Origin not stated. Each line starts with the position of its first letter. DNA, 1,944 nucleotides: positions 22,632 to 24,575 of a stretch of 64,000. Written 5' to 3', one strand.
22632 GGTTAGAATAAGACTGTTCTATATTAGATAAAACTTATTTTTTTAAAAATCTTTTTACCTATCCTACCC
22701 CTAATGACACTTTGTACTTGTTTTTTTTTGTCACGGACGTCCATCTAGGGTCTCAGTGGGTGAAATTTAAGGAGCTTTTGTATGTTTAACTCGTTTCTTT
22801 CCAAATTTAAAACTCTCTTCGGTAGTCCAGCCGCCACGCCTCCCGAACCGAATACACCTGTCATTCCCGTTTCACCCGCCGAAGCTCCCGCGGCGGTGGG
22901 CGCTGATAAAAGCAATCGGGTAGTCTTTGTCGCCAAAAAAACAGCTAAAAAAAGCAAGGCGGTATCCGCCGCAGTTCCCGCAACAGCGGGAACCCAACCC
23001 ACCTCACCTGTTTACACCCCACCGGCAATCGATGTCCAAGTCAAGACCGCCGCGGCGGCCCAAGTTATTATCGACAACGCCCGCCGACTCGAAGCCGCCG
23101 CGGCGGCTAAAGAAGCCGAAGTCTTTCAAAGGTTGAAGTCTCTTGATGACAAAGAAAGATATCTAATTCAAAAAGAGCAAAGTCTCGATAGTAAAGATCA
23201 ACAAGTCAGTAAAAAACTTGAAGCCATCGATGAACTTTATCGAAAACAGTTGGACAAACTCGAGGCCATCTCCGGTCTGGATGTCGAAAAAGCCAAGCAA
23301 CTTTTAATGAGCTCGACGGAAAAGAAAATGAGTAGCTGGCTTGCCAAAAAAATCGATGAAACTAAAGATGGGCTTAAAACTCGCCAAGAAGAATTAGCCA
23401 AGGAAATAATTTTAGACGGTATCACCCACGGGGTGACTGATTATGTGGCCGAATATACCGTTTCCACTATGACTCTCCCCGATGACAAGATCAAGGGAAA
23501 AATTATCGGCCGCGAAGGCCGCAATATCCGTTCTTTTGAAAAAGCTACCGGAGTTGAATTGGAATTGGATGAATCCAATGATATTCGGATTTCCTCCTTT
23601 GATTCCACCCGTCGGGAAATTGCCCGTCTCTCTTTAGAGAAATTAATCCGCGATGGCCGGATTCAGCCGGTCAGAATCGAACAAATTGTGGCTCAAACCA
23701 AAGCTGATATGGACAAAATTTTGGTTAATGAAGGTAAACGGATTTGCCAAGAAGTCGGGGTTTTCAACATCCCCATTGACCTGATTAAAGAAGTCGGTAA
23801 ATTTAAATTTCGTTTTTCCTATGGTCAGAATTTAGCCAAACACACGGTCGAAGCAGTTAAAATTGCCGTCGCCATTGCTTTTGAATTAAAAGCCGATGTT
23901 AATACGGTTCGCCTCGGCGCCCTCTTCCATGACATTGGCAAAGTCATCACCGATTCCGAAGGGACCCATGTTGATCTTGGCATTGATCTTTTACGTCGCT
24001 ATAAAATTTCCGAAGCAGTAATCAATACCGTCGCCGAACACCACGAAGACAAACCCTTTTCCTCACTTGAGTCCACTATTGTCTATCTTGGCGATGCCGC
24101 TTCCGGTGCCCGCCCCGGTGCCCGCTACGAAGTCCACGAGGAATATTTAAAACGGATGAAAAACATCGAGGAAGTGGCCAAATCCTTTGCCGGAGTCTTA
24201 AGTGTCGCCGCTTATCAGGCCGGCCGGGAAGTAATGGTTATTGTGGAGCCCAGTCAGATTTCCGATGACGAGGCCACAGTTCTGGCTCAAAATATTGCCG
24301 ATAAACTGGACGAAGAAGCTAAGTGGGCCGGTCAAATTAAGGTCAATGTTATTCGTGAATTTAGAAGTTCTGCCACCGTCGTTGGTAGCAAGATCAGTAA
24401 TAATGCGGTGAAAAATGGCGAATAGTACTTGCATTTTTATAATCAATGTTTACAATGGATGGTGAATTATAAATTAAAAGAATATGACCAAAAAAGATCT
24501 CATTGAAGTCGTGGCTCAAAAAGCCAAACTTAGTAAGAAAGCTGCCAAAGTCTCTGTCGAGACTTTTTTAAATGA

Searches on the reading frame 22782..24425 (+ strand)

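Call 76: search_protein_families(library=pfam, proteins=[window:22782-24425:+], max_evalue=0.001)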
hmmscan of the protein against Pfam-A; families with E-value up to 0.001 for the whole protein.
window:22782-24425:+ (547 aa): 3 families
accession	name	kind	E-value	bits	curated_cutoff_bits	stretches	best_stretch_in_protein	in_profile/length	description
PF12072.13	RNase_Y_N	-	1.9e-17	63.8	32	1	100-215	80-195/201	RNase Y N-terminal region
PF01966.28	HD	-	3e-15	57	22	1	352-439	2-112/116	HD domain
PF00013.35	KH_1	-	3.5e-06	27.1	21.5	1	229-281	3-60/66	KH domain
